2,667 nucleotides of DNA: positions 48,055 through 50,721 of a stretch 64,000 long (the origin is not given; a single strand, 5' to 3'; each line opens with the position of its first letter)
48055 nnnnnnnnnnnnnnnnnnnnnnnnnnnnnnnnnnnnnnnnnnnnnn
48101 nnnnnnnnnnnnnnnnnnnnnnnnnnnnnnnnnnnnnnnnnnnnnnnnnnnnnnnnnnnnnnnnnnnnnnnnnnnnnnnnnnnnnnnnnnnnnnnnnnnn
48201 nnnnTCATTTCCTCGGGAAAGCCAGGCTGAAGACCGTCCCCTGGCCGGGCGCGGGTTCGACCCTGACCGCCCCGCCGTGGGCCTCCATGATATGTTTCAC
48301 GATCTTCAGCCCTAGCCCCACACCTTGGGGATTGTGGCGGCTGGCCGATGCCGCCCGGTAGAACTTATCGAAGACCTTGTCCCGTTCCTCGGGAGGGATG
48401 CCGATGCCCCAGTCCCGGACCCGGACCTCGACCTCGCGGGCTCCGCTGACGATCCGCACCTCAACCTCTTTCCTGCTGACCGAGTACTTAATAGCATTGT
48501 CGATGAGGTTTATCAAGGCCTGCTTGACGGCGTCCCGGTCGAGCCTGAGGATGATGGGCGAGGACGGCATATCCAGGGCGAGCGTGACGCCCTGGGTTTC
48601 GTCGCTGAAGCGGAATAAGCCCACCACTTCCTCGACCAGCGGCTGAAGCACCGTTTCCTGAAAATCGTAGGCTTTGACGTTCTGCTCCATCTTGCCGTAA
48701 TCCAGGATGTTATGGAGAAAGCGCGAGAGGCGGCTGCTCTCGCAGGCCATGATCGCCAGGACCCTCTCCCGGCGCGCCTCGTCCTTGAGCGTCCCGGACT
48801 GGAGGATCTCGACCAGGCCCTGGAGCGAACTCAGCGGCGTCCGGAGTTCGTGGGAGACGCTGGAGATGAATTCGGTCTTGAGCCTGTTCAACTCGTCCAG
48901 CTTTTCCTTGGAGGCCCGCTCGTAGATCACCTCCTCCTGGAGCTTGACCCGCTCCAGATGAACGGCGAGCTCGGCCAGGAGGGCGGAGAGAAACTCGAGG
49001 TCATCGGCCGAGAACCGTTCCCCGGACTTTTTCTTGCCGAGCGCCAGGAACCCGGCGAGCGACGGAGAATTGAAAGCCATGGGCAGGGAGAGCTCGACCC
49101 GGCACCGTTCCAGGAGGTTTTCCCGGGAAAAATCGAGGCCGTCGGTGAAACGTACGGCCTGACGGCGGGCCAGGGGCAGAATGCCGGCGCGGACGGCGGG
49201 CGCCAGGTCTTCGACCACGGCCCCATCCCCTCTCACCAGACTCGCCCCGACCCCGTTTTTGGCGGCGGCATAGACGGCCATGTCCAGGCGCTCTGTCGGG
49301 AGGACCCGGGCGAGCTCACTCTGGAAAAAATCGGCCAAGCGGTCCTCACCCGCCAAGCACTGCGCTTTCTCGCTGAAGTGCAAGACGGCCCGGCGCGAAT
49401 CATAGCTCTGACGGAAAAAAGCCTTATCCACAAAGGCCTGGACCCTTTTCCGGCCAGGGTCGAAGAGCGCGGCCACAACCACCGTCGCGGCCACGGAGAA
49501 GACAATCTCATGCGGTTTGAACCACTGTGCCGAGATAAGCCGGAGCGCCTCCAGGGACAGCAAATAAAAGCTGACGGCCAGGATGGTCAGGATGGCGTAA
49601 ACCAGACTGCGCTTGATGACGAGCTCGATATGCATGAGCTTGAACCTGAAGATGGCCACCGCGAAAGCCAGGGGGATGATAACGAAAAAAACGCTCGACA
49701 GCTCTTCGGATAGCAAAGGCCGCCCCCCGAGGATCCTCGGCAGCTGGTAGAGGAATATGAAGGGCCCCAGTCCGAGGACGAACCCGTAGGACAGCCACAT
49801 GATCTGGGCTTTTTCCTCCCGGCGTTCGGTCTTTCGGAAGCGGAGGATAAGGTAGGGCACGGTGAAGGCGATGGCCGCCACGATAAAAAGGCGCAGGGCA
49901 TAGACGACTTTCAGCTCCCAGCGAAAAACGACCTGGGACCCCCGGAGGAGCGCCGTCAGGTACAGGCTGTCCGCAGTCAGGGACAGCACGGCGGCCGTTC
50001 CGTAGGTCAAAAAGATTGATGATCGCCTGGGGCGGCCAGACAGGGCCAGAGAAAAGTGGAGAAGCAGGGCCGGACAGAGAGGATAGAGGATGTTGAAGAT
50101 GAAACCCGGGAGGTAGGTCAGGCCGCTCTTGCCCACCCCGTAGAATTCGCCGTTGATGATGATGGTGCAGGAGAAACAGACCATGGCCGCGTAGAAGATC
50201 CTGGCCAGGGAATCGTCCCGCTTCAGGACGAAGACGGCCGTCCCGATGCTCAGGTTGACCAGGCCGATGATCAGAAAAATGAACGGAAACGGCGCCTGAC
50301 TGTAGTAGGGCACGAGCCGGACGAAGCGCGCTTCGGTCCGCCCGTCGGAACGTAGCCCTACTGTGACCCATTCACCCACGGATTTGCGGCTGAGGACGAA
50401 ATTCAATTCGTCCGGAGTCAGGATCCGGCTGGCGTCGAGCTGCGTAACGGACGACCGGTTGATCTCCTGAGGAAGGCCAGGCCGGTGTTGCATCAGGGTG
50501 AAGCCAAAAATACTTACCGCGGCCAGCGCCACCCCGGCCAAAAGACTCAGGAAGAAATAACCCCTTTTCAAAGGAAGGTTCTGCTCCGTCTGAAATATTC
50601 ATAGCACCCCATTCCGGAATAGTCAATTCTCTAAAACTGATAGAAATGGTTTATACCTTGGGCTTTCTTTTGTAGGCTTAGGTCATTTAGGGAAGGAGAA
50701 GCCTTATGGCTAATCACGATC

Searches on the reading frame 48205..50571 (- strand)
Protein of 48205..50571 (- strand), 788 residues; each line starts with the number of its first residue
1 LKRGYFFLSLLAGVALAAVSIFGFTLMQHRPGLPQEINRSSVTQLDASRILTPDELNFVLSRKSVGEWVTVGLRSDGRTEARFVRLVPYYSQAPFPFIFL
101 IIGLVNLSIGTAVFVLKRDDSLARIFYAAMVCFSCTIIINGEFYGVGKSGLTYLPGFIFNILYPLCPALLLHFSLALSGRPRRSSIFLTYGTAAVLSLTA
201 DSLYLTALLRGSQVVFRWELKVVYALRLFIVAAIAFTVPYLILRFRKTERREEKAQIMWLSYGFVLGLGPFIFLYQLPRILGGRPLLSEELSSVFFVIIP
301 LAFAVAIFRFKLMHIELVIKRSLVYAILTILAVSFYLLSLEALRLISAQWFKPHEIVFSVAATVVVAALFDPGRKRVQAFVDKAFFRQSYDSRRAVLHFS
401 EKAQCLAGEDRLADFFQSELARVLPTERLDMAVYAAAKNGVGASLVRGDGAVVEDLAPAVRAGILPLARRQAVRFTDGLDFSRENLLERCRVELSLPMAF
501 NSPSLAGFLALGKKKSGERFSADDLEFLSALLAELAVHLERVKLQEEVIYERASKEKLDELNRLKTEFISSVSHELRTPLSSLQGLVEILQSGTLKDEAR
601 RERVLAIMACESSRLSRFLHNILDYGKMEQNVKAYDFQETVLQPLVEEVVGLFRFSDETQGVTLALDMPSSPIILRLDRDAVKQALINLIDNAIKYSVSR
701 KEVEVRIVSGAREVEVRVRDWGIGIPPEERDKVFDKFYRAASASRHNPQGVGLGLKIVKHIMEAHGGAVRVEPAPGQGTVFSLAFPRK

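Call 3: search_protein_families(library=pfam, proteins=[window:48205-50571:-], max_evalue=0.01)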
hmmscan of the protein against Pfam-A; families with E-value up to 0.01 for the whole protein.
window:48205-50571:- (788 aa): 3 families
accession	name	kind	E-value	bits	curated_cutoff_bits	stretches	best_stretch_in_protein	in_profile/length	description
PF02518.31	HATPase_c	-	1.2e-28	100.1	26.4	1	678-787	2-109/111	Histidine kinase-, DNA gyrase B-, and HSP90-like ATPase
PF00512.31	HisKA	-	1.5e-15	57.4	26.9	1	565-630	2-65/66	His Kinase A (phospho-acceptor) domain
PF13581.12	HATPase_c_2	-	6.3e-06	26.7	27.4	1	680-765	30-112/127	Histidine kinase-like ATPase domain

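Call 5: search_protein_families(library=ncbifam, proteins=[window:48205-50571:-], max_evalue=0.1)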
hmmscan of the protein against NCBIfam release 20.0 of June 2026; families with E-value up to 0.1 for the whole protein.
window:48205-50571:- (788 aa): 85 families (the best 25 are shown)
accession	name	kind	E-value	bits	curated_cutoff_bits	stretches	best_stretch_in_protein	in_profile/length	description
NF046044.1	PnpS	equivalog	2.7e-60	204.4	400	1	557-786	162-390/390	two-component system histidine kinase PnpS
TIGR02966.1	phoR_proteo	equivalog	2.1e-55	188.1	334.2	1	556-785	105-333/333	phosphate regulon sensor histidine kinase PhoR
NF033092.0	HK_WalK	equivalog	7e-53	180.1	725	1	553-786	363-593/594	cell wall metabolism sensor histidine kinase WalK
NF047874.1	MASE3_PAS_HK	subfamily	2.8e-47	161.9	560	1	556-787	389-625/655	MASE3 domain-containing sensor histidine kinase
NF040691.1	MtrAB_MtrB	equivalog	1.7e-45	156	450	1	556-788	262-493/507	MtrAB system histidine kinase MtrB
TIGR02956.1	TMAO_torS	equivalog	5.5e-44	150.5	676.5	1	537-786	434-681/967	TMAO reductase system sensor histidine kinase/response regulator TorS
TIGR01386.1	cztS_silS_copS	subfamily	1.1e-42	146.6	292.55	1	556-786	232-457/457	heavy metal sensor histidine kinase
NF041735.1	hist_kin_RppB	equivalog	1.3e-39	136.2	400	1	566-786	217-438/438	two-component system sensor histidine kinase RppB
NF008312.0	PRK11100.1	equivalog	2.1e-38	132.4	356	1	556-787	248-474/477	two-component system sensor histidine kinase CreC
NF008468.0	PRK11360.1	equivalog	3.1e-38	131.5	646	1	553-787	382-608/616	two-component system sensor histidine kinase AtoS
NF006800.0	PRK09303.1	equivalog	2.2e-37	128.9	342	1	537-786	123-376/383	histidine kinase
NF008302.0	PRK11091.1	equivalog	2.2e-36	125.4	838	1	552-784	270-502/779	aerobic respiration two-component sensor histidine kinase ArcB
NF012163.2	BaeS_SmeS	equivalog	6e-36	124.3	500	1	556-784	231-455/457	sensor histidine kinase efflux regulator BaeS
NF045911.1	TCSHisKinNblS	equivalog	1.9e-35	122.3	1000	1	560-783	383-616/621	two-component system sensor histidine kinase NblS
NF038297.2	hybrid_HK_HrmK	equivalog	1.4e-33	116.5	725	1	544-787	214-457/607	hybrid histidine kinase/response regulator HrmK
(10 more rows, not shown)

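Call 46: search_protein_families(library=pfam, alignment_id=A2, max_evalue=1)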
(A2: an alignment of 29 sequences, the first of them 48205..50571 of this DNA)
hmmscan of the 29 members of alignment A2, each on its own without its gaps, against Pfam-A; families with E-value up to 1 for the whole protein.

A. member 1, window:48205-50571:- (788 aa): 9 families
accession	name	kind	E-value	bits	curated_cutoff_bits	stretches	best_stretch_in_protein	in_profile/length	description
PF02518.31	HATPase_c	-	1.2e-28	100.1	26.4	1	678-787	2-109/111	Histidine kinase-, DNA gyrase B-, and HSP90-like ATPase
PF00512.31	HisKA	-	1.5e-15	57.4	26.9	1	565-630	2-65/66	His Kinase A (phospho-acceptor) domain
PF13581.12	HATPase_c_2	-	6.3e-06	26.7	27.4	1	680-765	30-112/127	Histidine kinase-like ATPase domain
PF13185.12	GAF_2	-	0.015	16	28.6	1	471-540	65-136/136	GAF domain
PF14501.12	HATPase_c_5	-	0.024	15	22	1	682-772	6-89/102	GHKL domain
PF13492.12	GAF_3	-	0.025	15.4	27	1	490-541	80-129/129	GAF domain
PF03341.19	Pox_mRNA-cap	-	0.063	13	25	1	557-614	48-105/286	Poxvirus mRNA capping enzyme, small subunit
PF11021.13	DUF2613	-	0.064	13.8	22.1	1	9-37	9-37/55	Protein of unknown function (DUF2613)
PF04065.20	Not3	-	0.21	11.4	25.8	1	515-598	115-197/231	Not1 N-terminal domain, CCR4-Not complex component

B. families by the number of members that match (of 29 scanned): 33 families (the first 25 are shown)
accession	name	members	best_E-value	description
PF02518.31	HATPase_c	29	1.9e-30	Histidine kinase-, DNA gyrase B-, and HSP90-like ATPase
PF00512.31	HisKA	29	6.2e-19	His Kinase A (phospho-acceptor) domain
PF14501.12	HATPase_c_5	27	4e-09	GHKL domain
PF13581.12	HATPase_c_2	27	4.5e-07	Histidine kinase-like ATPase domain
PF13589.12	HATPase_c_3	21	4.2e-06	Histidine kinase-, DNA gyrase B-, and HSP90-like ATPase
PF13185.12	GAF_2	17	3.2e-06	GAF domain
PF13492.12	GAF_3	15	6.1e-07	GAF domain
PF10169.15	LLPH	6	0.016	LLP homolog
PF01590.32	GAF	4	0.11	GAF domain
PF13180.12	PDZ_2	3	2.7e-07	PDZ domain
PF13073.11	DUF3937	3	0.0016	Protein of unknown function (DUF3937)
PF16927.11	HisKA_7TM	2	3.1e-07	N-terminal 7TM region of histidine kinase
PF03341.19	Pox_mRNA-cap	2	0.063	Poxvirus mRNA capping enzyme, small subunit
PF17820.7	PDZ_6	1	3.1e-06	PDZ domain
PF00595.29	PDZ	1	0.0018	PDZ domain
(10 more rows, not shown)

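Call 67: predict_structure(alignment_id=A2)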
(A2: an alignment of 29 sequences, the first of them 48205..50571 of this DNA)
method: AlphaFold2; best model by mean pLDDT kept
length: 788 residues; sequences in the alignment: 29
mean_pLDDT: 78.4   pTM: 0.47
mean pLDDT of the five models: 78.4, 76.3, 74.1, 73.7, 70.9
residues with pLDDT >= 90: 109; 70-90: 503; 50-70: 151; < 50: 25
segments of 3 or more residues with pLDDT < 50: 310-320, 352-355, 381-389
pLDDT, mean of each block of 10 residues (from residue 1): 79 89 85 81 83 81 84 79 85 73 85 82 88 86 65 86 89 82 87 90 85 82 84 83 77 73 77 74 68 74 68 37 58 65 60 51 56 57 46 79 88 92 88 74 82 86 83 85 91 91 88 85 88 92 84 71 63 68 77 75 74 77 81 86 89 65 83 89 89 79 87 89 79 71 59 79 88 75 87
secondary structure, 60 per line:
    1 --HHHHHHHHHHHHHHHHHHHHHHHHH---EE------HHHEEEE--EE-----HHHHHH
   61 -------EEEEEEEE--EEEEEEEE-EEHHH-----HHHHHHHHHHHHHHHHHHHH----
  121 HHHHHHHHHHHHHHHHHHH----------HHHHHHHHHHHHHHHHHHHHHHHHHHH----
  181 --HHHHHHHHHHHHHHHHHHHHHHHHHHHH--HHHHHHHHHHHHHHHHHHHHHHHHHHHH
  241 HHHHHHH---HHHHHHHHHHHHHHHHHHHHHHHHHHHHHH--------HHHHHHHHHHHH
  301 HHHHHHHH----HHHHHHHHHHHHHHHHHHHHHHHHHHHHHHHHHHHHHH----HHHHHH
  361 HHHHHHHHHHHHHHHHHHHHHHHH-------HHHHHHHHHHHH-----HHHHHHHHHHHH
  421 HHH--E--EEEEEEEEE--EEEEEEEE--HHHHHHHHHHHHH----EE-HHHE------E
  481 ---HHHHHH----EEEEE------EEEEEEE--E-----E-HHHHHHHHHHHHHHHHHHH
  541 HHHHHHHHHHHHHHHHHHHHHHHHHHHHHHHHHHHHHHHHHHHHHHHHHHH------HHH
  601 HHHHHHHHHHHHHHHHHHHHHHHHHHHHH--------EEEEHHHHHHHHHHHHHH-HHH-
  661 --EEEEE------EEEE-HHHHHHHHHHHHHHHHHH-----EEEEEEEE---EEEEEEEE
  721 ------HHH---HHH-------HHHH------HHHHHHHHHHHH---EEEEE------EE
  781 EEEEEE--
elements in order (helices of 4 or more, strands of 3 or more residues): H3-27 E42-45 H55-60 E68-75 E78-85 H97-116 H121-139 H150-176 H183-210 H213-247 H251-280 H289-308 H313-350 H355-384 H392-403 H409-423 E429-437 E440-447 H450-462 H484-489 E494-498 E505-511 H522-591 H598-629 E638-641 H642-655 E663-667 E674-677 H679-696 E702-709 E713-720 H743-746 H753-764 E768-772 E779-786
